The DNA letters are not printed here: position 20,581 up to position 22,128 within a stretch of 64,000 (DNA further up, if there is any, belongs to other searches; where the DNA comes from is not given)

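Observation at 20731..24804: Translationally coupled three-gene operon built around a roughly 600-aa protein with no recognisable motifs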

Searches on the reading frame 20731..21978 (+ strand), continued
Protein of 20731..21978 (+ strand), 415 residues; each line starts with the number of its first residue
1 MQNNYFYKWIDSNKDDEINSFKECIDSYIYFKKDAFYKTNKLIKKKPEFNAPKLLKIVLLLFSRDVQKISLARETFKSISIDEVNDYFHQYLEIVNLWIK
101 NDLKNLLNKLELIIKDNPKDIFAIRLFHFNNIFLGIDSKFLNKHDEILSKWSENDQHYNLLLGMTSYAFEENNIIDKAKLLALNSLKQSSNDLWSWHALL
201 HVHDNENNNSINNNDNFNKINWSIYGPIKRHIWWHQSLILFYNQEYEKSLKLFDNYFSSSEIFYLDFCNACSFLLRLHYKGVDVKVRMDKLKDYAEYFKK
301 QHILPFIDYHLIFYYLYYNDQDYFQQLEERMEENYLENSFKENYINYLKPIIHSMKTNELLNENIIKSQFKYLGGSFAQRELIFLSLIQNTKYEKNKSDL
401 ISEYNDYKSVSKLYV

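Call 37: fold_search(model_id=the predicted structure, library=pdb)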
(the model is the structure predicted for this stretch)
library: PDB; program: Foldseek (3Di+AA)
matches with E <= 10: 1321; with E <= 0.001: 1
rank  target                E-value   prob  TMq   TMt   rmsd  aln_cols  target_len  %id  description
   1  1w3b_B                9.2e-04  1.00  0.35  0.38  15.2       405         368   11  The superhelical TPR domain of O-linked GlcNAc transferase reveals structural similarities to importin alpha. (released 2004-09-09)
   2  6gmh_Q                2.0e-03  1.00  0.41  0.23  13.7       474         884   15  Structure of activated transcription complex Pol II-DSIF-PAF-SPT6 (released 2018-08-22)
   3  1w3b_A                2.0e-03  1.00  0.32  0.34  15.8       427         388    9  The superhelical TPR domain of O-linked GlcNAc transferase reveals structural similarities to importin alpha. (released 2004-09-09)
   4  8fgw_D                4.5e-03  1.00  0.45  0.18   8.0       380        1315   13  Human IFT-A complex structures provide molecular insights into ciliary transport (released 2023-02-22)
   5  9ijj_l                4.9e-03  1.00  0.29  0.17  15.0       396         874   12  In situ structure of the central apparatus in mouse sperm axoneme. (released 2025-06-04)
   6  4buj_B                8.0e-03  1.00  0.45  0.18  11.2       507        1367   14  Crystal structure of the S. cerevisiae Ski2-3-8 complex (released 2013-08-28)
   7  2y4u                  9.8e-03  0.99  0.25  0.24  25.6       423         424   14  Crystal structure of human P58(IPK) in space group P312 (released 2011-08-10)
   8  8qvw_B                1.0e-02  0.99  0.28  0.27  16.6       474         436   10  Cryo-EM structure of the peptide binding domain of human SRP68/72 (released 2024-02-07)
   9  2y4t_B                1.2e-02  0.98  0.24  0.24  25.2       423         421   14  Crystal structure of the human co-chaperone P58(IPK) (released 2011-08-10)
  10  8g0l_B                1.2e-02  0.96  0.22  0.12  22.9       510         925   12  Semi-synthetic CoA-alpha-Synuclein Constructs Trap N-terminal Acetyltransferase NatB for Binding Mechanism Studies (released 2023-05-03)
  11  5jqy_A                1.2e-02  1.00  0.24  0.23  11.4       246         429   13  Aspartyl/Asparaginyl beta-hydroxylase (AspH)oxygenase and TPR domains in complex with manganese, N-oxalylglycine and f (released 2017-05-24)
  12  6eou                  1.2e-02  1.00  0.32  0.38  12.5       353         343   11  O-GlcNAc transferase TPR domain with the intellectual disability associated mutation L254F (released 2018-05-09)
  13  5l9u_F                1.3e-02  1.00  0.41  0.37   7.9       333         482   13  Model of human Anaphase-promoting complex/Cyclosome (APC/C-CDH1) with a cross linked Ubiquitin variant-substrate-UBE2C (released 2016-09-14)
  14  4q66_K                1.3e-02  0.97  0.27  0.21  16.2       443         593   11  Structure of Exomer bound to Arf1. (released 2014-09-17)
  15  3hym_L                1.3e-02  1.00  0.43  0.56   8.8       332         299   10  Insights into Anaphase Promoting Complex TPR subdomain assembly from a CDC26-APC6 structure (released 2009-08-11)
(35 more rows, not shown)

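Call 47: find_encoding_contigs(protein=P0215, flank=7000, max_places=2)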
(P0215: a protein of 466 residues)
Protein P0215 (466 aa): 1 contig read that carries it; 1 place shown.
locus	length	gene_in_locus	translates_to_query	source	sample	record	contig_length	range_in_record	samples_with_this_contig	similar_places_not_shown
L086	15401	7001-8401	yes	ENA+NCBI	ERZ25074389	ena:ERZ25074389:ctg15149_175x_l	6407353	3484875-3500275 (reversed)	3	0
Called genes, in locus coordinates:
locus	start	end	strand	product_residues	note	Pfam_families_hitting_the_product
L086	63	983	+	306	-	PF00126:HTH_1, PF03466:LysR_substrate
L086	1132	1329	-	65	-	-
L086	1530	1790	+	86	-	-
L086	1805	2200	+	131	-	-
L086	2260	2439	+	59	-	-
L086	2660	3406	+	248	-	-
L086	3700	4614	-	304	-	PF00892:EamA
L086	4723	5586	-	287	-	PF00126:HTH_1, PF03466:LysR_substrate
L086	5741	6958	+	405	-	PF02771:Acyl-CoA_dh_N, PF02770:Acyl-CoA_dh_M, PF00441:Acyl-CoA_dh_1, PF08028:Acyl-CoA_dh_2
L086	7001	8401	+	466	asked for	PF13428:TPR_14 (faint), PF13431:TPR_17 (faint), PF13424:TPR_12 (faint)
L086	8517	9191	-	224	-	PF13489:Methyltransf_23, PF05175:MTS (weak), PF01209:Ubie_methyltran, PF03848:TehB, PF13847:Methyltransf_31, PF08241:Methyltransf_11, PF08242:Methyltransf_12, PF13649:Methyltransf_25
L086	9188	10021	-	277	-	PF00528:BPD_transp_1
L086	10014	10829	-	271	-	PF00005:ABC_tran, PF13304:AAA_21 (faint)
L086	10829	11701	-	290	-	PF12974:Phosphonate-bd, PF09084:NMT1, PF16868:NMT1_3 (weak)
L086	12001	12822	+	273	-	PF00005:ABC_tran, PF13304:AAA_21 (faint)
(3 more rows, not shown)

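Call 52: list_cluster_members(proteins=[P0216, P0217, P0218, P0221, P0222, P0224, P0225, P0227, P0229, P0230])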
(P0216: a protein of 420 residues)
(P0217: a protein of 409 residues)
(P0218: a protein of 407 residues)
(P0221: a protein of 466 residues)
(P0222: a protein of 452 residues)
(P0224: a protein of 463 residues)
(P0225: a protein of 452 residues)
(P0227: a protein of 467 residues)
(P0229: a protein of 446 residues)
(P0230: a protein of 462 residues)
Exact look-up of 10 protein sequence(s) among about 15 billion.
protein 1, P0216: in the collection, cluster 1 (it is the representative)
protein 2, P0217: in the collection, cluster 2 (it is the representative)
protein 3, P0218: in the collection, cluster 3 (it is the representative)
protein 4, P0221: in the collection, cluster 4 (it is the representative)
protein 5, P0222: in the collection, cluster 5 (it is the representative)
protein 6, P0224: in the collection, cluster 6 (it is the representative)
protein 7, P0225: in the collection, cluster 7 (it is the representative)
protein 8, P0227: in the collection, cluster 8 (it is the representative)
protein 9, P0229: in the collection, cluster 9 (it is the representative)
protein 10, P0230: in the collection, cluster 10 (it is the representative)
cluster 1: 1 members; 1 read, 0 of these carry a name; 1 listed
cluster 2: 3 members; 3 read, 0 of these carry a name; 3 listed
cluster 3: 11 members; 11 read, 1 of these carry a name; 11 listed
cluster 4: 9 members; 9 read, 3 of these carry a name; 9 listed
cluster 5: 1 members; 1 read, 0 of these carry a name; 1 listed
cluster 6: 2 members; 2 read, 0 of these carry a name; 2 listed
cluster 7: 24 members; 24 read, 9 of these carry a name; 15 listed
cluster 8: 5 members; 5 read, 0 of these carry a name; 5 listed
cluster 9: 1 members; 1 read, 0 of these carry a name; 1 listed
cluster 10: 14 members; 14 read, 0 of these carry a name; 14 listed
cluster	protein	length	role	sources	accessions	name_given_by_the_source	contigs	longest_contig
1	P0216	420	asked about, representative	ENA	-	-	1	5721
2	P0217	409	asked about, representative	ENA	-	-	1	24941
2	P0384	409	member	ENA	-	-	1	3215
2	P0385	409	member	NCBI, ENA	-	-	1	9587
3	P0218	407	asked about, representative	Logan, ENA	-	-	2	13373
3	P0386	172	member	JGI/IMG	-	hypothetical protein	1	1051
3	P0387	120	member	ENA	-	-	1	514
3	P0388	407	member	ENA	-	-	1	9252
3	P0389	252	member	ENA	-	-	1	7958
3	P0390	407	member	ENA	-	-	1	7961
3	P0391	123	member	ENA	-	-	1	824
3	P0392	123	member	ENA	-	-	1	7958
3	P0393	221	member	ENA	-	-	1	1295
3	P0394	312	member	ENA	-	-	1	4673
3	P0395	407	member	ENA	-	-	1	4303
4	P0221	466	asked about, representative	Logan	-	-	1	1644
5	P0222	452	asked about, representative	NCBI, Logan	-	-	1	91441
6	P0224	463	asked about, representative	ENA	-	-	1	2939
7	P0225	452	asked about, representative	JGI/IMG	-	-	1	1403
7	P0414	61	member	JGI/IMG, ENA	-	-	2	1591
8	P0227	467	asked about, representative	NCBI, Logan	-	-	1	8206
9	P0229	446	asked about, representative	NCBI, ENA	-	-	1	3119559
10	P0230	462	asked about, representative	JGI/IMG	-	-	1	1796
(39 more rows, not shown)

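Call 58: find_encoding_contigs(protein=P0217, flank=6000, max_places=1)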
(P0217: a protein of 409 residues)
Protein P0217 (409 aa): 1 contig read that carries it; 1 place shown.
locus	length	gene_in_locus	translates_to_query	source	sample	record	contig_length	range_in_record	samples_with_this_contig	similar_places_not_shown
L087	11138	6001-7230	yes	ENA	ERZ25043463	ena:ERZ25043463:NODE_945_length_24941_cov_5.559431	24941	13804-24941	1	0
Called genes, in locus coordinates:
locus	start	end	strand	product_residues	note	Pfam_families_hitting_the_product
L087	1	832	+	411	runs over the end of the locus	PF13527:Acetyltransf_9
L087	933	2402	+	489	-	PF11815:DUF3336, PF01734:Patatin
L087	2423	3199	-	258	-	PF00106:adh_short, PF08659:KR (weak), PF13561:adh_short_C2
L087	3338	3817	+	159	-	PF01242:PTPS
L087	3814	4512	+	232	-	PF00106:adh_short, PF01370:Epimerase (weak), PF13561:adh_short_C2, PF23441:SDR (weak)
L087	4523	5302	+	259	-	PF02592:Vut_1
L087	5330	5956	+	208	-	PF06041:DUF924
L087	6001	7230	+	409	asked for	-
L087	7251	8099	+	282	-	PF00378:ECH_1, PF16113:ECH_2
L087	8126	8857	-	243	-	PF00535:Glycos_transf_2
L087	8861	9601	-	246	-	PF02798:GST_N, PF13417:GST_N_3, PF13409:GST_N_2, PF00043:GST_C (weak)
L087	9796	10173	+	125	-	PF04020:Phage_holin_4_2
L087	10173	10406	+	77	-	-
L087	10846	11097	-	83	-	-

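Call 59: find_encoding_contigs(protein=P0218, flank=6000, max_places=1)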
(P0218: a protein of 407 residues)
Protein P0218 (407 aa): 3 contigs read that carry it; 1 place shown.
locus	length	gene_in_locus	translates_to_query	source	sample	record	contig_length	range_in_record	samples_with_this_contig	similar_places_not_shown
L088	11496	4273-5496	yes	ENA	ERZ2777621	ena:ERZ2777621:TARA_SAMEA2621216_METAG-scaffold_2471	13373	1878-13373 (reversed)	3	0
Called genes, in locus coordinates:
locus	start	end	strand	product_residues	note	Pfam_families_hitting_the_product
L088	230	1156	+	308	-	PF00296:Bac_luciferase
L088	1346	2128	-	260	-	PF00106:adh_short, PF08659:KR, PF13561:adh_short_C2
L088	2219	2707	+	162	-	PF01242:PTPS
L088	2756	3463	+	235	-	PF00106:adh_short, PF08659:KR (weak), PF13561:adh_short_C2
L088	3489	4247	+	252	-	PF02592:Vut_1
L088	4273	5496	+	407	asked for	-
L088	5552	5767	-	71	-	-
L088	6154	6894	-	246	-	PF00106:adh_short, PF08659:KR, PF13561:adh_short_C2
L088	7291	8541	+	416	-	PF05721:PhyH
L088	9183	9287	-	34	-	-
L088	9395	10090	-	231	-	PF00535:Glycos_transf_2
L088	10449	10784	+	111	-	PF04020:Phage_holin_4_2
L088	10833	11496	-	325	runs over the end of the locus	-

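Call 60: find_encoding_contigs(protein=P0207, flank=6000, max_places=1)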
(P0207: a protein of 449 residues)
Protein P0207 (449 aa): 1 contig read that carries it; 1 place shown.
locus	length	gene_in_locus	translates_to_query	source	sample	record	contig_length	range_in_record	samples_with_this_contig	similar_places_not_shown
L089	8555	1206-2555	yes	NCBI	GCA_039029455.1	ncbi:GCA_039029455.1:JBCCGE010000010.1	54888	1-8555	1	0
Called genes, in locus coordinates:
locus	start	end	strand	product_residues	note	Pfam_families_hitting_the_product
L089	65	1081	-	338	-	PF00892:EamA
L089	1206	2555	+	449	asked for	PF13428:TPR_14 (faint), PF13432:TPR_16 (faint), PF14559:TPR_19 (faint), PF07719:TPR_2 (faint), PF13424:TPR_12 (faint)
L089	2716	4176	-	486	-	PF01425:Amidase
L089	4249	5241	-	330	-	PF00291:PALP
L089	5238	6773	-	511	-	PF00884:Sulfatase, PF01663:Phosphodiest (weak), PF16347:SGSH_C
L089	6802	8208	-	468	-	PF01425:Amidase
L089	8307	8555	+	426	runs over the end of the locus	PF00083:Sugar_tr, PF07690:MFS_1, PF06779:MFS_4, PF07690:MFS_1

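Call 61: find_encoding_contigs(protein=P0229, flank=6000, max_places=1)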
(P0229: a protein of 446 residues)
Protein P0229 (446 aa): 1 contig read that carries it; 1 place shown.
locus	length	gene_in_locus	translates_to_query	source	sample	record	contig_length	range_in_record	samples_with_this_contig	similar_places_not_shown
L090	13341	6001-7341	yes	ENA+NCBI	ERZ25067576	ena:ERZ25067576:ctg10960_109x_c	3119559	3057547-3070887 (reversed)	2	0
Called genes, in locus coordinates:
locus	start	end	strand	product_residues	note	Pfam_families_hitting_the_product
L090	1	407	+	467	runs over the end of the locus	PF25172:Beta-prop_WDR3_2nd, PF25173:Beta-prop_WDR3_1st, PF25174:Beta-prop_THOC3, PF25391:WD40_Gbeta, PF23381:Beta-prop_IFT122_1st, PF23409:Beta-prop_EML, PF24805:EIF3I, PF24807:WD40_CDC20-Fz, +55 more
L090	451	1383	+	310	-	PF00850:Hist_deacetyl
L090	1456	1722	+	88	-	PF02609:Exonuc_VII_S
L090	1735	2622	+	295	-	PF00348:polyprenyl_synt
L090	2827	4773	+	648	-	PF13292:DXP_synthase_N, PF02779:Transket_pyr, PF02780:Transketolase_C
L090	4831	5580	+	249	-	PF01479:S4 (weak), PF01728:FtsJ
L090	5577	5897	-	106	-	PF00581:Rhodanese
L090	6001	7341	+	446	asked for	-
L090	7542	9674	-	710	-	PF03706:LPG_synthase_TM, PF04932:Wzy_C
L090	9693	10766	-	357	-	PF01264:Chorismate_synt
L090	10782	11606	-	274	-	PF00106:adh_short, PF13561:adh_short_C2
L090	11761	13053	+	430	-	PF03631:Virul_fac_BrkB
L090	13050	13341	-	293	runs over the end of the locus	PF00226:DnaJ, PF01556:DnaJ_C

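Call 78: find_encoding_contigs(protein=P0352, flank=6000, max_places=2)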
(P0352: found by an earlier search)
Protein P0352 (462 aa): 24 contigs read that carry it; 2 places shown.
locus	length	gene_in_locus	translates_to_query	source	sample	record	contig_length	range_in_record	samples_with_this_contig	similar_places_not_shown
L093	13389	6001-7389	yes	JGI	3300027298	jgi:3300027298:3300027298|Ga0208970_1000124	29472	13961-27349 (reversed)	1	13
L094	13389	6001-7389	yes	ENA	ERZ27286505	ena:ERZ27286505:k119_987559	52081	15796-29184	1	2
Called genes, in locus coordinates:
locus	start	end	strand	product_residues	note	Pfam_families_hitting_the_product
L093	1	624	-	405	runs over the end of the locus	PF02515:CoA_transf_3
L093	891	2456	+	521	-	PF00884:Sulfatase, PF01663:Phosphodiest, PF16347:SGSH_C, PF12411:Choline_sulf_C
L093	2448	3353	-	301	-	PF00126:HTH_1, PF03466:LysR_substrate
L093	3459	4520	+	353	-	PF02668:TauD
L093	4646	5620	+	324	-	PF00487:FA_desaturase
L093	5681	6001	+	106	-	PF00355:Rieske, PF13806:Rieske_2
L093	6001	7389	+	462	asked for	PF13428:TPR_14 (faint)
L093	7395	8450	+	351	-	PF00111:Fer2, PF00970:FAD_binding_6, PF00175:NAD_binding_1 (weak)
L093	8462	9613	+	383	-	PF00465:Fe-ADH, PF13685:Fe-ADH_2 (faint), PF25137:ADH_Fe_C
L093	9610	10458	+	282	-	PF00135:COesterase, PF20434:BD-FAE, PF07859:Abhydrolase_3, PF12146:Hydrolase_4 (weak)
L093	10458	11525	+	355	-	PF08240:ADH_N, PF00107:ADH_zinc_N, PF13602:ADH_zinc_N_2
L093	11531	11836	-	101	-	PF07876:Dabb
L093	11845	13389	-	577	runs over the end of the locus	PF02776:TPP_enzyme_N, PF00205:TPP_enzyme_M, PF02775:TPP_enzyme_C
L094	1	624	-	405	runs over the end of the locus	PF02515:CoA_transf_3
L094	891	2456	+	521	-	PF00884:Sulfatase, PF01663:Phosphodiest, PF16347:SGSH_C, PF12411:Choline_sulf_C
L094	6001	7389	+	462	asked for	PF13428:TPR_14 (faint)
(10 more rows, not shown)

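Call 79: find_encoding_contigs(protein=P0210, flank=6000, max_places=1)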
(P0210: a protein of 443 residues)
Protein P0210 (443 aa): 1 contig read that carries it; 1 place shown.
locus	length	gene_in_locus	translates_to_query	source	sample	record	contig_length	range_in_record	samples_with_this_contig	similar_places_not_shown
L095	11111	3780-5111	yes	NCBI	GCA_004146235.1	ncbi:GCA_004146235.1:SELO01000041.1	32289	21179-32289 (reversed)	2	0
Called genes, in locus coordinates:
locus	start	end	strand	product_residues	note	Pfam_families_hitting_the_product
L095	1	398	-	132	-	?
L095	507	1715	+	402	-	PF01266:DAO (faint), PF01494:FAD_binding_3 (faint), PF03486:HI0933_like (faint), PF07992:Pyr_redox_2, PF13434:Lys_Orn_oxgnase (faint), PF13454:NAD_binding_9 (faint), PF13738:Pyr_redox_3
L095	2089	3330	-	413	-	PF00743:FMO-like, PF01266:DAO (faint), PF03486:HI0933_like (faint), PF07992:Pyr_redox_2, PF13738:Pyr_redox_3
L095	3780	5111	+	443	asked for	-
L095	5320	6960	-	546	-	PF13181:TPR_8 (faint), PF13428:TPR_14 (faint), PF13432:TPR_16 (faint), PF00515:TPR_1 (faint), PF07719:TPR_2 (faint), PF13176:TPR_7 (faint)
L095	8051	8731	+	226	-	PF00106:adh_short, PF08659:KR, PF13561:adh_short_C2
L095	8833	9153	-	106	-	-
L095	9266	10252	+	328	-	PF01261:AP_endonuc_2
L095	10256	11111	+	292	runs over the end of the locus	PF00294:PfkB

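Call 87: search_protein_families(library=pfam, proteins=[P0333, P0337, P0245, P0276, P0326, P0234, P0252, P0235], max_evalue=0.0001)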
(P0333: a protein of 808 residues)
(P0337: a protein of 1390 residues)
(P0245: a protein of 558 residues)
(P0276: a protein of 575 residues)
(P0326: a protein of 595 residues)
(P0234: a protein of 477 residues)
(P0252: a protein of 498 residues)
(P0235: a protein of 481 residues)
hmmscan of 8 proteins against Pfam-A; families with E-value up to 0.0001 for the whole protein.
P0333 (808 aa): 0 families

P0337 (1390 aa): 2 families
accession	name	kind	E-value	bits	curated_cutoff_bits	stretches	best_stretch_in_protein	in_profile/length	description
PF00096.32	zf-C2H2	-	5e-08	33.4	25.2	0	1306-1329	1-23/23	Zinc finger, C2H2 type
PF13894.12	zf-C2H2_4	-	1.2e-07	32.2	27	0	1306-1329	1-24/24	C2H2-type zinc finger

P0245 (558 aa): 4 families
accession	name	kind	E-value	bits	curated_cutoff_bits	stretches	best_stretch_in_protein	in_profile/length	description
PF07719.23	TPR_2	-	1.1e-06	28.7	27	0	238-268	4-34/34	Tetratricopeptide repeat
PF13428.12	TPR_14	-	9.6e-06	26.2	23.5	0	309-334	3-28/44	Tetratricopeptide repeat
PF14559.12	TPR_19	-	2.3e-05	25.1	25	0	247-294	3-50/68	Tetratricopeptide repeat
PF13431.12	TPR_17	-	9.5e-05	22.8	24.4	0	259-286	3-30/34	Tetratricopeptide repeat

P0276 (575 aa): 1 family
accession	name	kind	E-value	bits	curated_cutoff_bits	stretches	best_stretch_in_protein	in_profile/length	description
PF13428.12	TPR_14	-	1.4e-06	28.9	23.5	0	351-384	3-37/44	Tetratricopeptide repeat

P0326 (595 aa): 9 families
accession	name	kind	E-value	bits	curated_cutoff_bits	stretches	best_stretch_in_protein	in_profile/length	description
PF13174.12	TPR_6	-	5.6e-09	36.5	26.3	0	250-272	3-25/33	Tetratricopeptide repeat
PF03547.23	Mem_trans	-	7.2e-09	35.1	25.7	0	53-181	102-214/343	Membrane transport protein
PF07719.23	TPR_2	-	2.2e-08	34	27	0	109-136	7-34/34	Tetratricopeptide repeat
PF13428.12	TPR_14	-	4.5e-07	30.4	23.5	0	249-285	3-39/44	Tetratricopeptide repeat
PF13424.12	TPR_12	-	8.9e-07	29.5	30.1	0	538-578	4-43/77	Tetratricopeptide repeat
PF12895.13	ANAPC3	-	5.8e-06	26.9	27.2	0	102-157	22-76/82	Anaphase-promoting complex, cyclosome, subunit 3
PF00515.34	TPR_1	-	6.9e-06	26.1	27.8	0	110-136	8-34/34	Tetratricopeptide repeat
PF13181.12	TPR_8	-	2e-05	24.8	25.7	0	249-275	3-29/34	Tetratricopeptide repeat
PF14559.12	TPR_19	-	8.3e-05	23.3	25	0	113-140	1-28/68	Tetratricopeptide repeat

P0234 (477 aa): 0 families

P0252 (498 aa): 0 families

P0235 (481 aa): 0 families
